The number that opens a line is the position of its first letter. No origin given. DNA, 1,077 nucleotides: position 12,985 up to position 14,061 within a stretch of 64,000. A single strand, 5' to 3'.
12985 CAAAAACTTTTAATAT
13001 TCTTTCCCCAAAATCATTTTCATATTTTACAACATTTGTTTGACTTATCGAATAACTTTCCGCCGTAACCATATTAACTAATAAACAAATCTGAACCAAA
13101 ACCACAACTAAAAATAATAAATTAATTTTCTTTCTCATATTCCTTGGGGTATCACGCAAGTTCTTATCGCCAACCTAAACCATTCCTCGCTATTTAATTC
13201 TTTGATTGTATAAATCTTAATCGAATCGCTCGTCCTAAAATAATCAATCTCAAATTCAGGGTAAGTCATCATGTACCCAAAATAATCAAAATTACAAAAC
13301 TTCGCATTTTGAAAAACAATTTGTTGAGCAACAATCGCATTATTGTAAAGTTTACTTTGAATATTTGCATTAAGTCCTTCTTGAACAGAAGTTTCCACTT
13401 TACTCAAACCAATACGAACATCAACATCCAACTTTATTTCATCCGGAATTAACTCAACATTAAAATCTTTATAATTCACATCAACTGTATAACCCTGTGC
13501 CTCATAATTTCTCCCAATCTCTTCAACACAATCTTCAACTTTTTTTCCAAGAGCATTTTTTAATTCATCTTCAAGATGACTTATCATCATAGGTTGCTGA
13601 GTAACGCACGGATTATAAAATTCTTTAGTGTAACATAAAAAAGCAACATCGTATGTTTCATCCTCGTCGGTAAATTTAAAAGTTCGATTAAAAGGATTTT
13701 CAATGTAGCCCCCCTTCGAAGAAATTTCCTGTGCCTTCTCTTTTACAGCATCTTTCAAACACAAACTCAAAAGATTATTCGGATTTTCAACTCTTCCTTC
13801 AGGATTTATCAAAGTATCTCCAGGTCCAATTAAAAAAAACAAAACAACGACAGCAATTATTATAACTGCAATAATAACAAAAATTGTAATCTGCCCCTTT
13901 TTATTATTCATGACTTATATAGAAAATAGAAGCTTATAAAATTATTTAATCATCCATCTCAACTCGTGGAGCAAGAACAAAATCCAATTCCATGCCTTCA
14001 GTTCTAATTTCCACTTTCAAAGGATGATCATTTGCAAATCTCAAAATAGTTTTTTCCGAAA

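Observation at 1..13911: Tandem array of separately promoted cassettes: pilin-like (class III signal peptide) protein plus giant cysteine-rich envelope protein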

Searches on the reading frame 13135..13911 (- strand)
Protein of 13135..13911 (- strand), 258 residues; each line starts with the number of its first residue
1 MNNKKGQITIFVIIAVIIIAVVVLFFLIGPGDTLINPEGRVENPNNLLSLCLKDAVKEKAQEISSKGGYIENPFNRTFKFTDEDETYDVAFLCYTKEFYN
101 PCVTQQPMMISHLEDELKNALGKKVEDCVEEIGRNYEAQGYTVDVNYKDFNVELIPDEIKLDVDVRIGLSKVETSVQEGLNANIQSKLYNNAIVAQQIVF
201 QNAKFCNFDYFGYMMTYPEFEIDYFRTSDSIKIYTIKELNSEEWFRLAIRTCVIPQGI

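Call 10: search_protein_families(library=pfam, proteins=[window:13135-13911:-], max_evalue=1)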
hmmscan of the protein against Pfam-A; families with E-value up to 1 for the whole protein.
window:13135-13911:- (258 aa): 2 families
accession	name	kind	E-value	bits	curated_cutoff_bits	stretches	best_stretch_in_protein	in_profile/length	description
PF09650.15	PHA_gran_rgn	-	0.19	12.5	26.6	1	115-188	12-87/87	Putative polyhydroxyalkanoic acid system protein (PHA_gran_rgn)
PF10685.14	KGG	-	0.5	11.2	20.4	1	57-68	7-18/22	Stress-induced bacterial acidophilic repeat motif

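Call 11: search_protein_families(library=ncbifam, proteins=[window:13135-13911:-], max_evalue=1)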
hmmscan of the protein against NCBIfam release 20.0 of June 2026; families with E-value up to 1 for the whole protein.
window:13135-13911:- (258 aa): 1 family
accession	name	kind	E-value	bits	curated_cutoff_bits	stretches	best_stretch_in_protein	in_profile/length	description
NF003357.0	PRK04406.1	equivalog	0.037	14.2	122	1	87-123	18-54/75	hypothetical protein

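Call 16: find_homologous_proteins(query=window:13135-13911:-)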
Query window:13135-13911:- (258 aa): 13 proteins with E <= 0.001 among 373 candidates.
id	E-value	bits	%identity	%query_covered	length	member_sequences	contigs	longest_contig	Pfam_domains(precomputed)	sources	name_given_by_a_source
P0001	2.9e-168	576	100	100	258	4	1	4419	-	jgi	-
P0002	2.3e-100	353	59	99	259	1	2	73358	-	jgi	jgi:hypothetical protein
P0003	7.8e-85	302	51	100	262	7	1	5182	-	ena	-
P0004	1.9e-73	265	47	98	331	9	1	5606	-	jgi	-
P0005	5.9e-67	244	44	100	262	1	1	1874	-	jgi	-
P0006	5.4e-65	237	43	98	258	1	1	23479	-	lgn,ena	-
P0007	7.6e-58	214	41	98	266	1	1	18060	-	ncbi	-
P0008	6.2e-56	208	38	99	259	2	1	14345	-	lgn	-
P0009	8.7e-54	201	38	100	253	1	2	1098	-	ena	-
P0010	9.0e-47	178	38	98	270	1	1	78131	-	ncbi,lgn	-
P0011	4.4e-39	153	55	53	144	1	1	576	-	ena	-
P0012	8.2e-34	135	32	98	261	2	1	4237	-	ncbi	-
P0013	1.7e-29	121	31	97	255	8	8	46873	-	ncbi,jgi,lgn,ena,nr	ncbi:MAG: hypothetical protein QT10_C0012G0015 [archaeon GW2011_AR19]|nr:MAG: hypothetical protein Q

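Call 17: find_encoding_contigs(protein=P0002, flank=10000, max_places=2)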
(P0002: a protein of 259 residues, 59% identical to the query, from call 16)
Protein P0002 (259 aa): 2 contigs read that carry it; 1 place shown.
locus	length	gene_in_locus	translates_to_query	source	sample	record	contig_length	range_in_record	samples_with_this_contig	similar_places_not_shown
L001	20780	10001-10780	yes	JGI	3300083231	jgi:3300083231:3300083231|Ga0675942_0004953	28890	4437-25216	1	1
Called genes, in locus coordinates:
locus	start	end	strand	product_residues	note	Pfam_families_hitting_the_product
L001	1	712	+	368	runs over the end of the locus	PF04055:Radical_SAM, PF13186:SPASM (weak)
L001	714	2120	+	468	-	PF02310:B12-binding, PF04055:Radical_SAM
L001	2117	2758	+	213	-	PF01135:PCMT, PF10017:Methyltransf_33, PF05175:MTS, PF13489:Methyltransf_23, PF01209:Ubie_methyltran, PF13847:Methyltransf_31, PF08241:Methyltransf_11, PF08242:Methyltransf_12, +10 more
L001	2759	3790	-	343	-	-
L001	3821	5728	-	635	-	-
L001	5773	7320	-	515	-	PF01896:DNA_primase_S (weak)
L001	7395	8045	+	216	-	PF04967:HTH_10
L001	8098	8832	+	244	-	-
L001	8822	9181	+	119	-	-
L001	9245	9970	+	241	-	PF00705:PCNA_N, PF02747:PCNA_C (weak)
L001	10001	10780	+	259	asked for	-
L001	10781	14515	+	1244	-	-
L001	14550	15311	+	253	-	-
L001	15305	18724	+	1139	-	-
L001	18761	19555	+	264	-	-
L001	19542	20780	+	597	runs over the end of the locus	-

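Call 18: find_encoding_contigs(protein=P0010, flank=10000, max_places=2)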
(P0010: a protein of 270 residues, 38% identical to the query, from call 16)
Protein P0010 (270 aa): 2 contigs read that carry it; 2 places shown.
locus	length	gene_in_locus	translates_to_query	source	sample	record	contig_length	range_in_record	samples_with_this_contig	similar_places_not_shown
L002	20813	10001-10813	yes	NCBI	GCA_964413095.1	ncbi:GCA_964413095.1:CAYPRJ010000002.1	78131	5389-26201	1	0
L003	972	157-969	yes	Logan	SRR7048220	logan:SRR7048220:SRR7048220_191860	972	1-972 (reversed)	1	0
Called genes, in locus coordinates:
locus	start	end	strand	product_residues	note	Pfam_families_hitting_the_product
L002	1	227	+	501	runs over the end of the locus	PF01406:tRNA-synt_1e (faint), PF01921:tRNA-synt_1f, PF09334:tRNA-synt_1g (faint), PF19269:Anticodon_2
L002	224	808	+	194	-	PF01966:HD (weak)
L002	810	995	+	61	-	-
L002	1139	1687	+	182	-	-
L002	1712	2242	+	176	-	PF06514:PsbU (weak), PF12836:HHH_3, PF14520:HHH_5 (faint)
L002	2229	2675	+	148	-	PF27325:MJ0538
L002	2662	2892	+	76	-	-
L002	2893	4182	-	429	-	-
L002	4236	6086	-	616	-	-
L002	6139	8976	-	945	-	PF14890:Intein_splicing, PF14528:LAGLIDADG_3 (faint)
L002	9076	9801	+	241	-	PF00705:PCNA_N, PF02747:PCNA_C (weak)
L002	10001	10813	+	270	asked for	-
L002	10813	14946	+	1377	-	-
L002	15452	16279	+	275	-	-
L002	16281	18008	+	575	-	-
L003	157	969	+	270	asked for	-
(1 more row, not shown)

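Call 19: find_encoding_contigs(protein=P0013, flank=10000, max_places=3)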
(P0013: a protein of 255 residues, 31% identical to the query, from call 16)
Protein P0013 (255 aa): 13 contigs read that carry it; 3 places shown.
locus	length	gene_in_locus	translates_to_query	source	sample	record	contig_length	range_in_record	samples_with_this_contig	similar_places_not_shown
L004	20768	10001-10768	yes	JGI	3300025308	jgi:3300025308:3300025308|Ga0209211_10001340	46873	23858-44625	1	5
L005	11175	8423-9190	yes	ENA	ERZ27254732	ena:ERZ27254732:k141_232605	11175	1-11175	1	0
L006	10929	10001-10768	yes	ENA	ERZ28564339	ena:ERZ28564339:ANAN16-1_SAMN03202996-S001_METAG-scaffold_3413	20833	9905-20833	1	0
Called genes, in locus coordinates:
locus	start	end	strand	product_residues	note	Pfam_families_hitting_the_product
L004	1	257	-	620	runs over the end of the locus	-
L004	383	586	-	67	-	-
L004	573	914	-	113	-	PF02661:Fic (weak)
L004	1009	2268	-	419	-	PF01896:DNA_primase_S (weak)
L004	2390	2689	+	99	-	PF18810:PBECR2 (weak)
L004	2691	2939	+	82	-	-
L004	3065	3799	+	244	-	PF00705:PCNA_N, PF02747:PCNA_C (weak)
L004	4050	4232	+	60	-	-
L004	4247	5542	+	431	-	PF19238:Radical_SAM_2 (faint), PF13353:Fer4_12 (weak), PF04055:Radical_SAM, PF13186:SPASM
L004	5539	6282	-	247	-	-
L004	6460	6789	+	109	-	-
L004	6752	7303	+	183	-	PF18765:Polbeta (weak)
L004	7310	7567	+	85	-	-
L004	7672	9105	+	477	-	-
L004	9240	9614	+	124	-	PF05168:HEPN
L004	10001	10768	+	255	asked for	-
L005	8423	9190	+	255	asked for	-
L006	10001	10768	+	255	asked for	-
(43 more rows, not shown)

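Call 21: find_encoding_contigs(protein=P0006, flank=10000, max_places=1)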
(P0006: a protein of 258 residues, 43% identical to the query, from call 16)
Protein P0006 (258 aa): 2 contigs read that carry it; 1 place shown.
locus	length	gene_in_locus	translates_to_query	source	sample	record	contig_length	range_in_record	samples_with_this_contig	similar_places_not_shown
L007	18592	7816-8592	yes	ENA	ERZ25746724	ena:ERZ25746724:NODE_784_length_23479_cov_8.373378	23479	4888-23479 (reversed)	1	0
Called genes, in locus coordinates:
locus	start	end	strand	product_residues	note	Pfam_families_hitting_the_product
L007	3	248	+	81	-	?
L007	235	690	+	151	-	PF27325:MJ0538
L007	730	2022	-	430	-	-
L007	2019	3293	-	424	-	-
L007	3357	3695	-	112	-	-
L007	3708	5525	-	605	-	-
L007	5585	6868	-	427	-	PF01896:DNA_primase_S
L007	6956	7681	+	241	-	PF00705:PCNA_N, PF02747:PCNA_C (weak)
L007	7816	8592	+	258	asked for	-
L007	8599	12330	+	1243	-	-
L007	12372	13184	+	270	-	-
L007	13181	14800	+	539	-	-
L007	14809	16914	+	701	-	-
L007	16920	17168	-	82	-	PF05016:ParE_toxin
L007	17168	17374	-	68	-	PF24434:DUF7557 (weak)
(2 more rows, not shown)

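Call 22: find_encoding_contigs(protein=P0007, flank=10000, max_places=1)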
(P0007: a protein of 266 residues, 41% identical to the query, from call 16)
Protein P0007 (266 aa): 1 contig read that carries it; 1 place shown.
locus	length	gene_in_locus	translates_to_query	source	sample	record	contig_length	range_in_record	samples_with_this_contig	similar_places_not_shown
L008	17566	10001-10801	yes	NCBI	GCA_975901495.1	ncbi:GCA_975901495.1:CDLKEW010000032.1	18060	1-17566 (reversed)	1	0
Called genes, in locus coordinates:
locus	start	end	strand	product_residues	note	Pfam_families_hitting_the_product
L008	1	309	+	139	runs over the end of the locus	-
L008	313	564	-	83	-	-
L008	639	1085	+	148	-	-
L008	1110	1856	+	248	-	PF00932:LTD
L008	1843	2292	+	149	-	PF27325:MJ0538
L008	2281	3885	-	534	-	-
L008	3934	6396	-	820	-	-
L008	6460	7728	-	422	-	PF01896:DNA_primase_S (weak)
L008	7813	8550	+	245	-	PF00705:PCNA_N, PF02747:PCNA_C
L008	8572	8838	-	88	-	-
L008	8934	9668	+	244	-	PF01978:TrmB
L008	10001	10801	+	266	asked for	-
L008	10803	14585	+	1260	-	-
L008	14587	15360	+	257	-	-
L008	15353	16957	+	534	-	-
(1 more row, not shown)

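Call 23: find_encoding_contigs(protein=P0008, flank=10000, max_places=1)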
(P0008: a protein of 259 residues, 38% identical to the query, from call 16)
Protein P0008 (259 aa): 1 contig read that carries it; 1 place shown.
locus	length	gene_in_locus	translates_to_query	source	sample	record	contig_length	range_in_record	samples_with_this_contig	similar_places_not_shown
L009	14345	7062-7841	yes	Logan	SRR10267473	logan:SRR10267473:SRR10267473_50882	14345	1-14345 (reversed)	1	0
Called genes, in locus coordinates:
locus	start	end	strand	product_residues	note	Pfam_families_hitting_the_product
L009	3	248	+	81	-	?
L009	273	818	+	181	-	PF06514:PsbU (weak), PF12836:HHH_3, PF00633:HHH (faint)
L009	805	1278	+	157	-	PF27325:MJ0538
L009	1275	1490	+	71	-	-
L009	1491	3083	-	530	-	-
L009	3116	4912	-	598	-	-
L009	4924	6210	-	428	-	PF01896:DNA_primase_S (weak), PF04104:DNA_primase_lrg (faint)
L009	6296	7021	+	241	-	PF00705:PCNA_N, PF02747:PCNA_C (faint)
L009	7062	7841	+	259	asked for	-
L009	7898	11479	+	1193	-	-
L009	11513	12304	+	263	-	-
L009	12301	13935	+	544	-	-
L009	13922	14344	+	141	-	?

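Call 33: predict_structure(alignment_id=A3)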
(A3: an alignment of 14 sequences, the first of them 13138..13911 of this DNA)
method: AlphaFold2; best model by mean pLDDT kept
length: 258 residues; sequences in the alignment: 14
mean_pLDDT: 86.5   pTM: 0.77
mean pLDDT of the five models: 86.5, 86.2, 83.7, 82.6, 79.7
residues with pLDDT >= 90: 166; 70-90: 59; 50-70: 18; < 50: 15
segments of 3 or more residues with pLDDT < 50: 28-39
pLDDT, mean of each block of 10 residues (from residue 1): 56 75 57 40 86 97 94 86 88 89 89 97 96 92 94 98 94 87 97 96 92 96 91 96 95 68
secondary structure, 60 per line:
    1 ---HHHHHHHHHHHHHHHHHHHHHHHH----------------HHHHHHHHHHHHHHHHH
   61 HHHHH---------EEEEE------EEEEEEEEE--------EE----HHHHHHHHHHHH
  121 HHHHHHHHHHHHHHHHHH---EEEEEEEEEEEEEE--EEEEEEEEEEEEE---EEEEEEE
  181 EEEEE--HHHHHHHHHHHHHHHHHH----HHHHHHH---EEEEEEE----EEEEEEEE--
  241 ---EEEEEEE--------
elements in order: H4-27 H44-65 E75-79 E86-94 H109-138 E142-155 E158-170 E174-185 H188-205 H210-216 E220-226 E231-238 E244-250

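Call 37: fold_search(model_id=the predicted structure, library=pdb)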
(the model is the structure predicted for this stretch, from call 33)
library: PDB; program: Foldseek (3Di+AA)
matches with E <= 10: 1225; with E <= 0.001: 0
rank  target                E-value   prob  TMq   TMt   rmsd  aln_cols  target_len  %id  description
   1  8k0a_B                9.8e-03  0.15  0.12  0.17  21.7       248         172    8  CryoEM structure of 3-phenylpropionate/cinnamic acid dioxygenase HcaE-HcaF complex (released 2024-07-10)
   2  8dg7_K                1.5e-02  0.23  0.12  0.16  35.6       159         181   13  Structural Basis of MicroRNA Biogenesis by Dicer-1 and Its Partner Protein Loqs-PB - complex III (released 2022-11-16)
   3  9jp5_B                2.8e-02  0.16  0.13  0.17  19.0       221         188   10  Phthalate 3,4-dioxygenase from Rhodococcus jostii RHA1 (released 2024-10-30)
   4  8dg5_K                3.7e-02  0.14  0.12  0.12  17.5       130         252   12  Structural Basis of MicroRNA Biogenesis by Dicer-1 and Its Partner Protein Loqs-PB - complex IIb (released 2022-11-16)
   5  8dfv_K                4.2e-02  0.18  0.13  0.13  17.2       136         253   14  Structural Basis of MicroRNA Biogenesis by Dicer-1 and Its Partner Protein Loqs-PB - complex IIa (released 2022-11-16)
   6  5aew_F                4.5e-02  0.16  0.14  0.18  18.0       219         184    9  Crystal structure of II9 variant of Biphenyl dioxygenase from Burkholderia xenovorans LB400 in complex with biphenyl (released 2016-04-06)
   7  7uio_An               4.5e-02  0.08  0.13  0.05  30.2       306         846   10  Mediator-PIC Early (Composite Model) (released 2023-03-01)
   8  3cnx_A                6.0e-02  0.20  0.14  0.24  19.1       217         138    7  CRYSTAL STRUCTURE OF A PUTATIVE DEHYDRATASE FROM THE NTF2-LIKE FAMILY (SAV_4671) FROM STREPTOMYCES AVERMITILIS AT 2.10 (released 2008-04-08)
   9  3aa1_A                6.0e-02  0.10  0.12  0.12  24.4       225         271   10  Crystal structure of Actin capping protein in complex with the Cp-binding motif derived from CKIP-1 (released 2010-08-04)
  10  5ig4_C                6.3e-02  0.13  0.13  0.20  16.3       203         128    4  Crystal structure of N. vectensis CaMKII-A hub (released 2016-03-23)
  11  2xso_N                6.3e-02  0.12  0.13  0.18  20.4       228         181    8  CRYSTAL STRUCTURE OF P4 VARIANT OF BIPHENYL DIOXYGENASE FROM BURKHOLDERIA XENOVORANS LB400 (released 2010-11-24)
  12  2xso_B                6.3e-02  0.12  0.13  0.17  20.3       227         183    7  CRYSTAL STRUCTURE OF P4 VARIANT OF BIPHENYL DIOXYGENASE FROM BURKHOLDERIA XENOVORANS LB400 (released 2010-11-24)
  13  5fyw_U                6.7e-02  0.33  0.12  0.26  16.6        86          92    7  Transcription initiation complex structures elucidate DNA opening (OC) (released 2016-05-18)
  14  3gzx_B                6.7e-02  0.13  0.13  0.17  18.9       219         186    7  Crystal Structure of the Biphenyl Dioxygenase in complex with Biphenyl from Comamonas testosteroni Sp. Strain B-356 (released 2010-05-05)
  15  6zm6_d                6.7e-02  0.09  0.13  0.13  20.4       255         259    8  Human mitochondrial ribosome in complex with mRNA, A/A tRNA and P/P tRNA (released 2021-01-13)
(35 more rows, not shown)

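Call 53: search_protein_representatives(alignment_id=A3)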
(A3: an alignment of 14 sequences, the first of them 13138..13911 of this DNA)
Query: 14 sequences, 260 profile positions. Proteins with E-value up to 0.001 (for the whole library): 7122; up to 1e-10: 2864; up to 1e-30: 569. The best 150 are listed.
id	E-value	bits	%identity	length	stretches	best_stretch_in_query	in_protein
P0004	3.4e-114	396.8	-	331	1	3-259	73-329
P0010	8.3e-103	359.4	-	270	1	4-260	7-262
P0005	1.0e-102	359.1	-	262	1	2-259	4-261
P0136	3.2e-99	347.7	-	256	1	4-260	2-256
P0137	2.5e-94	331.6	-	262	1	1-260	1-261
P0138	2.1e-91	322.1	-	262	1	2-259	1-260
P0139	2.4e-91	321.9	-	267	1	1-260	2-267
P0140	6.0e-91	320.6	-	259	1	1-258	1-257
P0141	2.9e-87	308.5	-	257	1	2-256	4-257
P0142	7.6e-87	307.1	-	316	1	3-259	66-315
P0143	2.5e-86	305.4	-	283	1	3-259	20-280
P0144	3.5e-86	305.0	-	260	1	1-256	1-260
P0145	3.9e-86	304.8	-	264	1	3-259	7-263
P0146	5.7e-86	304.3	-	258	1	2-254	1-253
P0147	9.6e-86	303.5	-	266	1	1-260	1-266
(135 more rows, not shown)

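Call 64: search_solved_structures(query=A3, max_evalue=10)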
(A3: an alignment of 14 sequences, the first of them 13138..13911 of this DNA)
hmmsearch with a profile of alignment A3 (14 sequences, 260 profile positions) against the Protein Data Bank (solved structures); distinct sequences matched with E-value up to 10: 5.
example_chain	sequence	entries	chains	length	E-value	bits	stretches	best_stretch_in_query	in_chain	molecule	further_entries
2jjq_A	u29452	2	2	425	0.039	16.3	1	76-179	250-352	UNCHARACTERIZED RNA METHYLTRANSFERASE PYRAB10780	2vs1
6u0o_B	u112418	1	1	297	0.16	14.4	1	6-128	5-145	LYZ2 domain-containing protein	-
4hhe_A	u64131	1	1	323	0.44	12.9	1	38-120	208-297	Quinolinate synthase A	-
6tif_B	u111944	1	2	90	0.6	12.4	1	120-172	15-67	UPF0297 protein lmo1503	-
5tfy_I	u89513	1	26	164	1.2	11.5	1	12-98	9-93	Flagellin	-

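Call 69: find_related_loci(query=A3, collection=genome_contigs, flank=8000)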
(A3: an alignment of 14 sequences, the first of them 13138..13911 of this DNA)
Query A3 (258 aa) in genome_contigs; peptide patterns used: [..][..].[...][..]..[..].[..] (x = any residue, [..] = any of these).
598 stretches matched a pattern (row limit reached: there are more); 316 encode a relative of the query (tblastn E <= 1e-3); the best 80 are kept; 77 distinct loci.
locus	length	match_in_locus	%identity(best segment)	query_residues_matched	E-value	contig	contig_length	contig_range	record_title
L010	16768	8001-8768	42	3-258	1e-70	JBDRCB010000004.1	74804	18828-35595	MAG: archaeon isolate MEGAHIT-group-1.161 k141_2918550, whole genome shotgun sequence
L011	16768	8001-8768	44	2-257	1e-67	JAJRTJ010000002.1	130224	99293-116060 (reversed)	MAG: archaeon isolate Dive96_bin1.432 k141_2153632, whole genome shotgun sequence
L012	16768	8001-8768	43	4-258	2e-67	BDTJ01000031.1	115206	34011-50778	Archaeon BMS3Abin17 DNA, contig: NODE_2, whole genome shotgun sequence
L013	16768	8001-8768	45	4-258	3e-67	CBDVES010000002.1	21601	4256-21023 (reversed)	MAG TPA_asm: uncultured archaeon isolate SRR22302360_concoct_122 genome assembly, contig: ERZ25073602.548, whole genome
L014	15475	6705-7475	45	1-257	6e-65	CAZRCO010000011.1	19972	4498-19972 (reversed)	MAG TPA_asm: Candidatus Woesearchaeota archaeon isolate binchicken_co34_553 genome assembly, contig: NODE_4288_length_19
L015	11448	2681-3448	42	3-257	9e-64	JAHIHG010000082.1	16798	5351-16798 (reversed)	MAG: Nanoarchaeota archaeon isolate KR11_N3.mb.40 KR11_N3.mb.40_k141_203563, whole genome shotgun sequence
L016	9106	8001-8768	43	4-257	1e-63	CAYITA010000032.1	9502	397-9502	MAG TPA_asm: Candidatus Woesearchaeota archaeon isolate ERP119705_co5_89 genome assembly, contig: NODE_9326_length_9502_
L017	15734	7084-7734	46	42-257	3e-63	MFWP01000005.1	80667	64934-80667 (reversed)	MAG: Candidatus Pacearchaeota archaeon RBG_19FT_COMBO_34_9 rbg_19ft_combo_scaffold_311, whole genome shotgun sequence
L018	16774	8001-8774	41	3-258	9e-63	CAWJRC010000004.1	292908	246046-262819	MAG: uncultured archaeon isolate MFD03726.bin.2.13 genome assembly, contig: contig_76478, whole genome shotgun sequence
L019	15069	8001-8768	42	3-257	2e-62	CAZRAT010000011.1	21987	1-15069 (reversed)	MAG TPA_asm: Candidatus Woesearchaeota archaeon isolate binchicken_co243_184 genome assembly, contig: NODE_1790_length_2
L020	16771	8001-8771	41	3-257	1e-58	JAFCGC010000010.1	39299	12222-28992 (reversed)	Candidatus Pacearchaeota archaeon isolate Meg22_46_Bin_244 Meg22_46_Bin_244_scaffold_2896, whole genome shotgun sequence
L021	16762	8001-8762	43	4-257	3e-58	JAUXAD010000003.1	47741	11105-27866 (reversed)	MAG: archaeon isolate CSMAG_2753 CSMAG_2753_k141_289449_length_47741_cov_15.0552, whole genome shotgun sequence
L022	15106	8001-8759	39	1-253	3e-53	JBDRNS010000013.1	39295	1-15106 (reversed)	MAG: archaeon isolate MEGAHIT-group-1.908 k141_10140233, whole genome shotgun sequence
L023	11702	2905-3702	40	1-258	5e-53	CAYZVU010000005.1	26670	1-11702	MAG TPA_asm: Candidatus Woesearchaeota archaeon isolate SRP104257_co1_18 genome assembly, contig: NODE_867_length_26670_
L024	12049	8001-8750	39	1-250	2e-51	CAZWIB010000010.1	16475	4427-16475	MAG TPA_asm: Candidatus Woesearchaeota archaeon isolate binchicken_co275_507 genome assembly, contig: NODE_4858_length_1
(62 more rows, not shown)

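Call 85: search_protein_families(library=pfam, alignment_id=A7, max_evalue=1)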
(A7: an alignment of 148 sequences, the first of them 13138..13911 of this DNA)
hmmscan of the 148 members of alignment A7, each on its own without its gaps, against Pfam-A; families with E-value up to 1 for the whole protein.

A. member 1, window:13138-13911:- (258 aa): 2 families
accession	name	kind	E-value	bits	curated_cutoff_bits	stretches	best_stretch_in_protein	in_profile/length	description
PF09650.15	PHA_gran_rgn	-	0.19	12.5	26.6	1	115-188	12-87/87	Putative polyhydroxyalkanoic acid system protein (PHA_gran_rgn)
PF10685.14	KGG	-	0.5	11.2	20.4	1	57-68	7-18/22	Stress-induced bacterial acidophilic repeat motif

B. families by the number of members that match (of 148 scanned): 168 families (the first 25 are shown)
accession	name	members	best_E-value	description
PF10661.14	EssA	11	0.0099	WXG100 protein secretion system (Wss), protein EssA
PF07690.21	MFS_1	6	0.019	Major Facilitator Superfamily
PF24208.1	Beta-tre_PLH30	5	0.014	Endo-acting ulvan lyase beta-trefoil domain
PF00003.28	7tm_3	5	0.025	7 transmembrane sweet-taste receptor of 3 GCPR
PF05961.16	Chordopox_A13L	4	0.0035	Chordopoxvirus A13L protein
PF06143.16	Baculo_11_kDa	4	0.032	Baculovirus 11 kDa family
PF17280.7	DUF5345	4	0.078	Family of unknown function (DUF5345)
PF00335.26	Tetraspanin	3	0.013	Tetraspanin family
PF25630.1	Phycodna_minor_capsid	3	0.021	Phycodnaviridae minor capsid protein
PF05568.16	ASFV_J13L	3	0.036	African swine fever virus J13L protein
PF22852.1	SoxE_N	3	0.05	Sulfocyanin, N-terminal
PF12911.12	OppC_N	3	0.062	N-terminal TM domain of oligopeptide transport permease C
PF20077.4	CcmD_alt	3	0.067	CcmD family protein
PF10717.14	ODV-E18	2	0.0043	Occlusion-derived virus envelope protein ODV-E18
PF15183.11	MRAP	2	0.019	Melanocortin-2 receptor accessory protein family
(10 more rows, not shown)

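Call 90: search_protein_families(library=phrogs, proteins=[window:13135-13911:-], max_evalue=0.01)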
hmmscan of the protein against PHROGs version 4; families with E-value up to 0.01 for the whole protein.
window:13135-13911:- (258 aa): 0 families
